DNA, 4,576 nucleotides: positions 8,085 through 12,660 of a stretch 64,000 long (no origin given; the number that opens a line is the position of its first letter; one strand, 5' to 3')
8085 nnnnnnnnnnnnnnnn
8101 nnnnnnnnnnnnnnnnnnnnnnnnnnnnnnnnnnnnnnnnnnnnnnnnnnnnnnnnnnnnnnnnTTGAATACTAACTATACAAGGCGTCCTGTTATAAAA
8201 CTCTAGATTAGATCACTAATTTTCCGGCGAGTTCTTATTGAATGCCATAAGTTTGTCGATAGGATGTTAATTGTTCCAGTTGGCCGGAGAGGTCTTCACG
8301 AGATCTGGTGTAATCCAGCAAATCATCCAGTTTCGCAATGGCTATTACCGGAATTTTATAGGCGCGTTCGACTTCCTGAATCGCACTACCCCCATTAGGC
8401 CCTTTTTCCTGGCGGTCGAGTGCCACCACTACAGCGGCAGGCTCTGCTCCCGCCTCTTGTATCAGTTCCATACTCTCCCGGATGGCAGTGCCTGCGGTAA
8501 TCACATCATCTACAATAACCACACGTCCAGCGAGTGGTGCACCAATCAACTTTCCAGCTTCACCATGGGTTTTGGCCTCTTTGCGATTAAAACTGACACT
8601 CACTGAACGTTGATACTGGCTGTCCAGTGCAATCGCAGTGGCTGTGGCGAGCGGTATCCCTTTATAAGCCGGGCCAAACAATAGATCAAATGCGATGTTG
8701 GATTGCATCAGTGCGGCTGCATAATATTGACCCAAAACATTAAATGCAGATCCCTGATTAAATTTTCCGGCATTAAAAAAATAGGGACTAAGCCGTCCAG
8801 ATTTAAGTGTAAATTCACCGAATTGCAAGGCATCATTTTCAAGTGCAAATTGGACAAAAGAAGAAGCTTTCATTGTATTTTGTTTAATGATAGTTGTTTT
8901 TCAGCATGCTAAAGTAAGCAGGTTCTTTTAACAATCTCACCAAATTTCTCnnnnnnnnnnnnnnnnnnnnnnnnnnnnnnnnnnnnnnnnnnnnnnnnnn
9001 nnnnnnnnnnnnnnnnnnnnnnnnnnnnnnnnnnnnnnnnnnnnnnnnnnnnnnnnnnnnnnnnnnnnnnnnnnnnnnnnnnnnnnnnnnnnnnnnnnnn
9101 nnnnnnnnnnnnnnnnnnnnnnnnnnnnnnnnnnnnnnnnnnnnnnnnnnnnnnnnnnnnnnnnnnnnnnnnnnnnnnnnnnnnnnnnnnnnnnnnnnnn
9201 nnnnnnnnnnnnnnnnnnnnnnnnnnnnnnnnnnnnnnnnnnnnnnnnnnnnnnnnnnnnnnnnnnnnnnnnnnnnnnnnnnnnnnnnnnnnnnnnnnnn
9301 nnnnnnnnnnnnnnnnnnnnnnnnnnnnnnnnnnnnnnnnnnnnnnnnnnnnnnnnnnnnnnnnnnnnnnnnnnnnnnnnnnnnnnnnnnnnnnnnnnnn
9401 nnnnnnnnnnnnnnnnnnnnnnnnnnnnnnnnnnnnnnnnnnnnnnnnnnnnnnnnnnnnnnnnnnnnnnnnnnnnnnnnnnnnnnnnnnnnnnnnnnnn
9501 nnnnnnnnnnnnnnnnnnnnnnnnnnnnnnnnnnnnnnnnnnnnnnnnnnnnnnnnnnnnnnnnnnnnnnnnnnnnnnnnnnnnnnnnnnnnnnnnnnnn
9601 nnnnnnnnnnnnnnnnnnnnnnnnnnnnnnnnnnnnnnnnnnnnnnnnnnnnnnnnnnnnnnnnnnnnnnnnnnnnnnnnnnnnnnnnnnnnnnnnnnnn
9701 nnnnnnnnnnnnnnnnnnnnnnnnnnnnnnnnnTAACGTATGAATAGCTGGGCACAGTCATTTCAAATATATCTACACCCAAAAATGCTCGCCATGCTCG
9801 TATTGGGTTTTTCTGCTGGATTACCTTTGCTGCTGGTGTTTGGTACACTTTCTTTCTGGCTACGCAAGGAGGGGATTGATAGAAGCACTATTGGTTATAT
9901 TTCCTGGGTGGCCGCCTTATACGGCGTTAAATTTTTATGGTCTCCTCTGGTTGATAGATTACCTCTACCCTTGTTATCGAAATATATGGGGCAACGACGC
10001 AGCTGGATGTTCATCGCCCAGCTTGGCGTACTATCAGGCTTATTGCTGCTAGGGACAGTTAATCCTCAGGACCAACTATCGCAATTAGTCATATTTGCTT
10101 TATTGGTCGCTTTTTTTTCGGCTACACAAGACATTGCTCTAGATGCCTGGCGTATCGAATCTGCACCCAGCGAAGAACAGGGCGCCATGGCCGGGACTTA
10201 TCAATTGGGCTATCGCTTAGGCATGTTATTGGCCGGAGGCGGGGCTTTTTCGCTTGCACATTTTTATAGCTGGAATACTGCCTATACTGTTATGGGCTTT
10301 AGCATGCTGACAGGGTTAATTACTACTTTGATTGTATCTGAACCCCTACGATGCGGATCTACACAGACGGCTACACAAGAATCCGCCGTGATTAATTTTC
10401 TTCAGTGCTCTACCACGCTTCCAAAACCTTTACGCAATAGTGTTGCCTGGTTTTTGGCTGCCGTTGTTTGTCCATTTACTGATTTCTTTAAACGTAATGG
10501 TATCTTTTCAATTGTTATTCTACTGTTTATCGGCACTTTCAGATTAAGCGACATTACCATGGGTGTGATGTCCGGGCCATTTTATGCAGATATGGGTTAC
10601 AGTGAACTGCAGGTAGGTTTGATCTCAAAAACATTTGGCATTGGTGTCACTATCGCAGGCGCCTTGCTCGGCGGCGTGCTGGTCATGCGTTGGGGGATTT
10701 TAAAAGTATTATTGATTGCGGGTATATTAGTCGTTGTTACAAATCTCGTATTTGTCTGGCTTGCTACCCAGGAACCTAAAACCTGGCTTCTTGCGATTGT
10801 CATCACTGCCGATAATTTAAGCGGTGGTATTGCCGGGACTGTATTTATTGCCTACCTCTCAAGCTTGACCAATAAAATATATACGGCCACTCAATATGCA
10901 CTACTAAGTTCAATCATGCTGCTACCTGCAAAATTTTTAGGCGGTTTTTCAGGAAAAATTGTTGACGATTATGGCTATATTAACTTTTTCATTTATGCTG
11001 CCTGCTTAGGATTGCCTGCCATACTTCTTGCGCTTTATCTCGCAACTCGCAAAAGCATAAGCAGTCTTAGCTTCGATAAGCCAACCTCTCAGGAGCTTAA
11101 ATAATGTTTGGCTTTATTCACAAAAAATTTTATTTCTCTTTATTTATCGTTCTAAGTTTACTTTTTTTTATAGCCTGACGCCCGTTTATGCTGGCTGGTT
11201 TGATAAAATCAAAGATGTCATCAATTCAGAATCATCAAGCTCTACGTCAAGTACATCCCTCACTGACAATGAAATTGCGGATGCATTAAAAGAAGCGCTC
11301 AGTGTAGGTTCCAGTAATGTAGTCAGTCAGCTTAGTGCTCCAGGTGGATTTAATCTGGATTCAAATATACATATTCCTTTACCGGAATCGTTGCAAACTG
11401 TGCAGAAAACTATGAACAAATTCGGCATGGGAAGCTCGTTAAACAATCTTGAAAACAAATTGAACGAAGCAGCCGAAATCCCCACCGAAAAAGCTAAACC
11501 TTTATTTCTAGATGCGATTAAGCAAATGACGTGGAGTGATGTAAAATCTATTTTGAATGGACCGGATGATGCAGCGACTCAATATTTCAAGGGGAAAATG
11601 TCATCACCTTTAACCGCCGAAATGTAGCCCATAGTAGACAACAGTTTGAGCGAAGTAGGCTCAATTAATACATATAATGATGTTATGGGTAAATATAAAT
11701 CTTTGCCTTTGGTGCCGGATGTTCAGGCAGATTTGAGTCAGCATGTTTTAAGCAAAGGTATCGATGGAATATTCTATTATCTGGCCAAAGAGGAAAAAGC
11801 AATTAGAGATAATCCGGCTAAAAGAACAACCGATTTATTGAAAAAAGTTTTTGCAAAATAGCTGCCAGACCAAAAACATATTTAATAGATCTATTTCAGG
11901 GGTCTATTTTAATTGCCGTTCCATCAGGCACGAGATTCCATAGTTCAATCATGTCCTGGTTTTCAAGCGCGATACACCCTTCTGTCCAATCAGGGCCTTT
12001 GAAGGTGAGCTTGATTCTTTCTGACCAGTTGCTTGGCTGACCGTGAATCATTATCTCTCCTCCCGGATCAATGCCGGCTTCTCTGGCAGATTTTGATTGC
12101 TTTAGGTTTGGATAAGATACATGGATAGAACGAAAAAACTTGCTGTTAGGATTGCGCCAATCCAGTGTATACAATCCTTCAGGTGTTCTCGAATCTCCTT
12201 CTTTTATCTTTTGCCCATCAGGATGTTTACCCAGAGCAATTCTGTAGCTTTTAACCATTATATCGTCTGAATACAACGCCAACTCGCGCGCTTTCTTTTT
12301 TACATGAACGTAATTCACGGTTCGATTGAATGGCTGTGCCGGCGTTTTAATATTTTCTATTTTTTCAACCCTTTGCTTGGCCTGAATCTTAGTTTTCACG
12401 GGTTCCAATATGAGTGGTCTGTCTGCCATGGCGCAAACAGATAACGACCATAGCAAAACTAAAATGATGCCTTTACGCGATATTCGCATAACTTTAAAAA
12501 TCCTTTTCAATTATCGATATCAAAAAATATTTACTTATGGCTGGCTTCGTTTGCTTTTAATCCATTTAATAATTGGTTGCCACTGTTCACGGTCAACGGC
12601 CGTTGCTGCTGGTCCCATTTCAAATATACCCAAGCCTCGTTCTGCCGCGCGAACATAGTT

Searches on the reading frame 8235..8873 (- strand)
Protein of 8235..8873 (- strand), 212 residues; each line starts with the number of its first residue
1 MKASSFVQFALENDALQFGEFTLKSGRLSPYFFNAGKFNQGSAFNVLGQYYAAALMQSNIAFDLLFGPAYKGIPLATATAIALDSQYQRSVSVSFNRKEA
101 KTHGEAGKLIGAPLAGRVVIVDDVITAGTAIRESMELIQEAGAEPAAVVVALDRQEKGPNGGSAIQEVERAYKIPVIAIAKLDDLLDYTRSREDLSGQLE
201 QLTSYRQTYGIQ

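Call 31: search_protein_families(library=pfam, proteins=[window:8235-8873:-], max_evalue=0.001)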
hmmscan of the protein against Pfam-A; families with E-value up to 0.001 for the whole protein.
window:8235-8873:- (212 aa): 1 family
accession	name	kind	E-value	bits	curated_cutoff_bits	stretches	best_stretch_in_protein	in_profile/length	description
PF00156.33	Pribosyltran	-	1.1e-12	48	26.3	1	52-157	19-129/158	Phosphoribosyl transferase domain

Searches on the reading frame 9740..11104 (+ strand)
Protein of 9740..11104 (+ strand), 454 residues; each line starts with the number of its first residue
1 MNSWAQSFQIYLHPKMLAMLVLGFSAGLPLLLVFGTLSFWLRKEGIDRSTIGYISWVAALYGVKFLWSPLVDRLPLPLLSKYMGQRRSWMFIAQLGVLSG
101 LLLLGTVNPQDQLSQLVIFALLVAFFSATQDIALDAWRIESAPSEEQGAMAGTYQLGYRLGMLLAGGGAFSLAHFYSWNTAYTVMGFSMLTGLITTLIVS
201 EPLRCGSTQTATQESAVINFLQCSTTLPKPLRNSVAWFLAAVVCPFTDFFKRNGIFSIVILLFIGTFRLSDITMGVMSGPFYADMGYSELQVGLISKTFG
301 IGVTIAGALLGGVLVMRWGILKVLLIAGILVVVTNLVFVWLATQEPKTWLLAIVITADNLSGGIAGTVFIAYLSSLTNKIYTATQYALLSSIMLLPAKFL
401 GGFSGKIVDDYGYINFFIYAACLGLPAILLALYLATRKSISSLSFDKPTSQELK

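Call 31: search_protein_families(library=pfam, proteins=[window:9740-11104:+], max_evalue=0.001)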
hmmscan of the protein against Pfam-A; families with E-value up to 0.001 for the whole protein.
window:9740-11104:+ (454 aa): 3 families
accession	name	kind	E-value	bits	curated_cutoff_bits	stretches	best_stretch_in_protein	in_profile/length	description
PF07690.21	MFS_1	-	8.2e-26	91.2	33.4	2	21-392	3-338/347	Major Facilitator Superfamily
PF13000.13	Acatn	-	2.2e-11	43.4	23.7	1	19-105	5-89/546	Acetyl-coenzyme A transporter 1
PF00083.30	Sugar_tr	-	3e-06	26.9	22.3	1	77-189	67-181/452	Sugar (and other) transporter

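Call 33: find_encoding_contigs(protein=window:9740-11104:+, flank=4000, max_places=10)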
Protein window:9740-11104:+ (454 aa): no gene with exactly this product is on record in the collection.

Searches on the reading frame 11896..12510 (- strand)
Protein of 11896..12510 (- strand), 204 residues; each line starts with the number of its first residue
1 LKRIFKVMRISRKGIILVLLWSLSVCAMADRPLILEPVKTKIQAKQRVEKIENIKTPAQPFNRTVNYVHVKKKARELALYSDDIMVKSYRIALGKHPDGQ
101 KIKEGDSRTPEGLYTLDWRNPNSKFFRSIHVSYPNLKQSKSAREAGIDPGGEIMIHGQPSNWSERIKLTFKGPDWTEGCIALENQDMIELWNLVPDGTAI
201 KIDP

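Call 31: search_protein_families(library=pfam, proteins=[window:11896-12510:-], max_evalue=0.001)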
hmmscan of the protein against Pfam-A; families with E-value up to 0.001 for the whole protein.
window:11896-12510:- (204 aa): 1 family
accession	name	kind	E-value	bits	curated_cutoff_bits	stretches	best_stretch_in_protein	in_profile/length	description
PF03734.19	YkuD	-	1.4e-21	78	23.4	1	66-202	2-146/146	L,D-transpeptidase catalytic domain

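Call 32: find_encoding_contigs(protein=window:11896-12510:-, flank=4000, max_places=10)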
Protein window:11896-12510:- (204 aa): no gene with exactly this product is on record in the collection.
